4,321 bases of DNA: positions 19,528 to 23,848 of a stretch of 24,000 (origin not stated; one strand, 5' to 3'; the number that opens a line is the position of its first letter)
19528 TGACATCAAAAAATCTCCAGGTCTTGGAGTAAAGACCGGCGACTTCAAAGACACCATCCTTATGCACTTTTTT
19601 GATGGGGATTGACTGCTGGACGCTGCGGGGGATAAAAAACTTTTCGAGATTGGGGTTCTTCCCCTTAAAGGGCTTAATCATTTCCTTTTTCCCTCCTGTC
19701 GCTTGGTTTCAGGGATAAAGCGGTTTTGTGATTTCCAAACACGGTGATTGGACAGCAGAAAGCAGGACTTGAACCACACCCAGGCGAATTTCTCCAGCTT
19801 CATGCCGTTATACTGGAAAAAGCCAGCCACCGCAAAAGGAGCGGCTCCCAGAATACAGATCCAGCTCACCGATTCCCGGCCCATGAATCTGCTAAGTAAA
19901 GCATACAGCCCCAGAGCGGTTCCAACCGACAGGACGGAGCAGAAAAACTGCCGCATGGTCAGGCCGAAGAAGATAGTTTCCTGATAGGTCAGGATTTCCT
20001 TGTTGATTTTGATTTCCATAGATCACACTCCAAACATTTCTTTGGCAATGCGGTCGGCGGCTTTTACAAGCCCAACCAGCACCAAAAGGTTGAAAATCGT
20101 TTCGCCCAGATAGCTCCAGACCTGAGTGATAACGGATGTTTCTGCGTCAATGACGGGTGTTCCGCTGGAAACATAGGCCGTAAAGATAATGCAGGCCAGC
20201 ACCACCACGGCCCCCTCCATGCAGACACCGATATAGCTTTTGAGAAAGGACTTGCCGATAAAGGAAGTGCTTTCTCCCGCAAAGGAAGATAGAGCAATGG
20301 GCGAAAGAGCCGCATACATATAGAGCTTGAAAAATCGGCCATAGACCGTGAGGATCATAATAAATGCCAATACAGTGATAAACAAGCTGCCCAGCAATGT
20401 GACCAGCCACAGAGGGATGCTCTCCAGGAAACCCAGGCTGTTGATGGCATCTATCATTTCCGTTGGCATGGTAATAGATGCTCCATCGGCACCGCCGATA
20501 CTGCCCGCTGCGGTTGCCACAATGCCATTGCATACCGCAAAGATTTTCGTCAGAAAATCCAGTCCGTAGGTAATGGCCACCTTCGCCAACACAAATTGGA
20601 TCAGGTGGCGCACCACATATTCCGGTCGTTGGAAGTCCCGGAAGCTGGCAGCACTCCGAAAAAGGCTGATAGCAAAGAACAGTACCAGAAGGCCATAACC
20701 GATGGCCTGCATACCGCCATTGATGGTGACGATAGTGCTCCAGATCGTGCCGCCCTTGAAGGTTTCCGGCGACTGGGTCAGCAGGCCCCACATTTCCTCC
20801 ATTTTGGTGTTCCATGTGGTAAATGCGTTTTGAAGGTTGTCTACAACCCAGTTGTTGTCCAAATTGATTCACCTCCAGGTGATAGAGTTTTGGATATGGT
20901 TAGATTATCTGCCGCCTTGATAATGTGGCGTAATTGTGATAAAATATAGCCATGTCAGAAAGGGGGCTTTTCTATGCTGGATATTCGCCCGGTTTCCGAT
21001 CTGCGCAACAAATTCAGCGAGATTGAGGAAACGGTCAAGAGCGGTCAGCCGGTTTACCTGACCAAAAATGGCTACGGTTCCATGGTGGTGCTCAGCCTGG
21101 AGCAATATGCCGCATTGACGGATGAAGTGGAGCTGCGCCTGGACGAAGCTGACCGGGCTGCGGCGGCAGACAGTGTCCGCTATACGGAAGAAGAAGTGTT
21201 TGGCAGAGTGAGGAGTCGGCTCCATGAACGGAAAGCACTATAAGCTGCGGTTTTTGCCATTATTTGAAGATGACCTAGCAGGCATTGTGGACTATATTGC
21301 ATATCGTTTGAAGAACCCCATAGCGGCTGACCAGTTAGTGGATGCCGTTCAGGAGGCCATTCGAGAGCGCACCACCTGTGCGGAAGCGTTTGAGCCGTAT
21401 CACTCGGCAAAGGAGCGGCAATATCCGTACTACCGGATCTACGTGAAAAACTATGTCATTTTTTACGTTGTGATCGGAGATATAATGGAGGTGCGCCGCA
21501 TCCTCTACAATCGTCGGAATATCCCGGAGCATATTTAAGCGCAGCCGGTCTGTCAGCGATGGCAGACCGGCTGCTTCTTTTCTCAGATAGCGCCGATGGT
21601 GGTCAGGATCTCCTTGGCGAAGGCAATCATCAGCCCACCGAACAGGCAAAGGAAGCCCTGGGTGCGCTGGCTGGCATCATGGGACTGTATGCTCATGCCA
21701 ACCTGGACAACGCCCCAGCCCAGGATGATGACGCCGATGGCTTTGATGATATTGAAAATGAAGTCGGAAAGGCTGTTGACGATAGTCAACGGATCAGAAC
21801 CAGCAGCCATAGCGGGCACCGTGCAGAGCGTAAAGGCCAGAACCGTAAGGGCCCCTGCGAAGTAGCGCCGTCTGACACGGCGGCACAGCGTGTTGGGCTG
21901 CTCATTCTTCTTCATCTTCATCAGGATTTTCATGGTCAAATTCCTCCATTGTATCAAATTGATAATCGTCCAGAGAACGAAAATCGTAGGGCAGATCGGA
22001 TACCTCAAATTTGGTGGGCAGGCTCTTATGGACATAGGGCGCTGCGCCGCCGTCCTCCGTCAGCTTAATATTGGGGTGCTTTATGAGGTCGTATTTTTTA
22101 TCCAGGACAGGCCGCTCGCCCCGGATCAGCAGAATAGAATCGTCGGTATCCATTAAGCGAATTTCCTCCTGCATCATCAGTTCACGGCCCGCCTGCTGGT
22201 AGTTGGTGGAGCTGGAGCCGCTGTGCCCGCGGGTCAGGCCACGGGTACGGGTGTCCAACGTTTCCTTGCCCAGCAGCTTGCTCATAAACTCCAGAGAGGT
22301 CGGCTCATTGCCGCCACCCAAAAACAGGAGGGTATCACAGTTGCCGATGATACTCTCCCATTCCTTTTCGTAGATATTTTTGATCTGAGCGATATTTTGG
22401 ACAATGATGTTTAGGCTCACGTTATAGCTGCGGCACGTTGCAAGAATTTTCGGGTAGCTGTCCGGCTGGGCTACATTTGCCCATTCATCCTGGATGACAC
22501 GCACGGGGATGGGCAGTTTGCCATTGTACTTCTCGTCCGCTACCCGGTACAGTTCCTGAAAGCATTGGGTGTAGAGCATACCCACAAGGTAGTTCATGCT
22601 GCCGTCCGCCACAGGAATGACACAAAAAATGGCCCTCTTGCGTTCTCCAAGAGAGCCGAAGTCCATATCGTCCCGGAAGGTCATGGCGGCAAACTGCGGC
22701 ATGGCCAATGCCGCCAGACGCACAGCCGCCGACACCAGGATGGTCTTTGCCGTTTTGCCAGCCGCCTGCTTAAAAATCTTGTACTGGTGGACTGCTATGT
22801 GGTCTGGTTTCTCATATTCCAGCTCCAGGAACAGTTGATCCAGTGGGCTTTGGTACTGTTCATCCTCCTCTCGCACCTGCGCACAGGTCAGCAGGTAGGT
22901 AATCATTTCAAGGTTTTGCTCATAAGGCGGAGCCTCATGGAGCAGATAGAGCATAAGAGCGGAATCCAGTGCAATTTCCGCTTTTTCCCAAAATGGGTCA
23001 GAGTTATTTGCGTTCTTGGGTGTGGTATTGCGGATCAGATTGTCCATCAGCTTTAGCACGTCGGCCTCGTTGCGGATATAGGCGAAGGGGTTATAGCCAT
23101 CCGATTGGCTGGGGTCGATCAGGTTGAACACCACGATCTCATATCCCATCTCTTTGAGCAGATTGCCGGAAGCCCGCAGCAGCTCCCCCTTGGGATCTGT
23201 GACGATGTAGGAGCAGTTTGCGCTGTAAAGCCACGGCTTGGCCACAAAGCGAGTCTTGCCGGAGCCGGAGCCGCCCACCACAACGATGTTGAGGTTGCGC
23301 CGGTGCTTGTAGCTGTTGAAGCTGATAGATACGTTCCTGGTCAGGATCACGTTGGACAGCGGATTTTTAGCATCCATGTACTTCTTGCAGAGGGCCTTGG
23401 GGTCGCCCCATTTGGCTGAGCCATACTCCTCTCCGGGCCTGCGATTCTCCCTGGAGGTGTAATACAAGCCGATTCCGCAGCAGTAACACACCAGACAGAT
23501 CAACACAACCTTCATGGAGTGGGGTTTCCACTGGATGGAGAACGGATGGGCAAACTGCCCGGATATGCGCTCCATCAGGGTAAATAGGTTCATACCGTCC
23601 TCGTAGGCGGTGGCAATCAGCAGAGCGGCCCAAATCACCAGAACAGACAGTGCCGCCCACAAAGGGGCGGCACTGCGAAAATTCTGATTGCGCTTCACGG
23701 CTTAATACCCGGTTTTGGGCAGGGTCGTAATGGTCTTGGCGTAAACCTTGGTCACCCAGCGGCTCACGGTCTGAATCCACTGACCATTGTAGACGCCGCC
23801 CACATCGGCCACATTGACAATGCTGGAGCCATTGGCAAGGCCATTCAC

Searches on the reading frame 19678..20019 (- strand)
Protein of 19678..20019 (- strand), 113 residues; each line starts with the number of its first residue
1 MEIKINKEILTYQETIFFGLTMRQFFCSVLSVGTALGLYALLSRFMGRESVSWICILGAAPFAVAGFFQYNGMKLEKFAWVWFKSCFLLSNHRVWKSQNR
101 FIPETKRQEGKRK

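Call 7: search_protein_families(library=pfam, proteins=[window:19678-20019:-], max_evalue=0.01)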
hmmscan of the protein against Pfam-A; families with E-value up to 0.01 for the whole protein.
window:19678-20019:- (113 aa): 1 family
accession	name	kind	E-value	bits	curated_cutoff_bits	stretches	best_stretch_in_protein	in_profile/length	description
PF12666.12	PrgI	-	8.1e-27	94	27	1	4-94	1-90/91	PrgI family protein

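Call 8: search_protein_families(library=padloc, proteins=[window:19678-20019:-], max_evalue=0.001)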
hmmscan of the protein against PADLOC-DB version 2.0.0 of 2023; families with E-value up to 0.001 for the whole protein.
window:19678-20019:- (113 aa): 0 families

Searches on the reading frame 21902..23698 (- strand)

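Call 7: search_protein_families(library=pfam, proteins=[window:21902-23698:-], max_evalue=0.01)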
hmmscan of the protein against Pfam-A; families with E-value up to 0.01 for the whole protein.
window:21902-23698:- (598 aa): 3 families
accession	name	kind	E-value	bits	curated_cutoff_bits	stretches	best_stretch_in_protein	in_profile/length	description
PF02534.20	T4SS-DNA_transf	-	1e-55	189.9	20.1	1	137-535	46-442/468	Type IV secretory system Conjugative DNA transfer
PF12696.13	TraG-D_C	-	4.8e-31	107.7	22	1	398-517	1-125/126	TraM recognition site of TraD and TraG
PF10412.15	TrwB_AAD_bind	-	6.9e-13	48.7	20.5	2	403-531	250-381/387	Type IV secretion-system coupling protein DNA-binding domain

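Call 8: search_protein_families(library=padloc, proteins=[window:21902-23698:-], max_evalue=0.001)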
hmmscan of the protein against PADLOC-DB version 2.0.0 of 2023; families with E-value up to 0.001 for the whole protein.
window:21902-23698:- (598 aa): 1 family
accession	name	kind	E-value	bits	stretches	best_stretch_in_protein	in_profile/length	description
PDLC04140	mad8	-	5e-10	37.4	1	130-478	22-268/314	mads_8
